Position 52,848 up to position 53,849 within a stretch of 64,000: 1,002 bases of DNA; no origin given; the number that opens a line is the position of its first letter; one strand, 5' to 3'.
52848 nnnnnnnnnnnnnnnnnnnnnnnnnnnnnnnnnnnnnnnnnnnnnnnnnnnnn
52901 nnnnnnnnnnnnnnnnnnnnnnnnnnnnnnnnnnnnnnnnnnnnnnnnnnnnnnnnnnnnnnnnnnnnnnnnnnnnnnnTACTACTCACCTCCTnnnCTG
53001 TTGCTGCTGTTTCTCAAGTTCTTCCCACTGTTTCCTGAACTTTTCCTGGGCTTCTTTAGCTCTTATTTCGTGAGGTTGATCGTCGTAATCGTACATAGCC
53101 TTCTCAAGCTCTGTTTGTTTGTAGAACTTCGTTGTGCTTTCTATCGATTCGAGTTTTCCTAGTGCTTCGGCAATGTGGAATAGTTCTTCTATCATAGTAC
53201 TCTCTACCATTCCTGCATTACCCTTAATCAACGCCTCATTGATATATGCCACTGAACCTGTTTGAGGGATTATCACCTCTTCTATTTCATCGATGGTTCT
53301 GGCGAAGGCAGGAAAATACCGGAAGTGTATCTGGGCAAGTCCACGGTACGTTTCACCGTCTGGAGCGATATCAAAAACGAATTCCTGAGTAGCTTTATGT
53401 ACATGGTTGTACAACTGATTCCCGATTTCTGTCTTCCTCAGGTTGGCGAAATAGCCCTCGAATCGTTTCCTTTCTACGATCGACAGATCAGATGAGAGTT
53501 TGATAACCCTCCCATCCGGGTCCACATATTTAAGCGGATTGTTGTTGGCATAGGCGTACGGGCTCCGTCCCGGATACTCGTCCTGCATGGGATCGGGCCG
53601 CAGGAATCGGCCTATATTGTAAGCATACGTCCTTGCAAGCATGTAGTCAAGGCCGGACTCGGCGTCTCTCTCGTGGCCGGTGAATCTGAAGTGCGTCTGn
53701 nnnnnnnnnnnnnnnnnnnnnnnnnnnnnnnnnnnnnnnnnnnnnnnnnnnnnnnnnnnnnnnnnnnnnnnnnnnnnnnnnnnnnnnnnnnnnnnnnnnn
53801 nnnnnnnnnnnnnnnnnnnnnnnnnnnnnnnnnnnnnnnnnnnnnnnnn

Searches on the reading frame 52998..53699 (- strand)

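Call 7: search_protein_families(library=pfam, proteins=[window:52998-53699:-], max_evalue=1)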
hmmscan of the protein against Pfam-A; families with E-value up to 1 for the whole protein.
window:52998-53699:- (234 aa): 0 families

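Call 8: search_protein_families(library=ncbifam, proteins=[window:52998-53699:-], max_evalue=1)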
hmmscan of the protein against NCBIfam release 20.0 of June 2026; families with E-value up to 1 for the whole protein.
window:52998-53699:- (234 aa): 2 families
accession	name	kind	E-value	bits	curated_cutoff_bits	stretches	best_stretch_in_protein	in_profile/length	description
TIGR03696.1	Rhs_assc_core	domain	8.9e-19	67.8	32.5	1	2-63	15-75/76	RHS repeat-associated core domain-containing protein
NF041261.1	RHS_core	equivalog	0.078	10.7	2000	1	3-63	1202-1260/1261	RHS element core protein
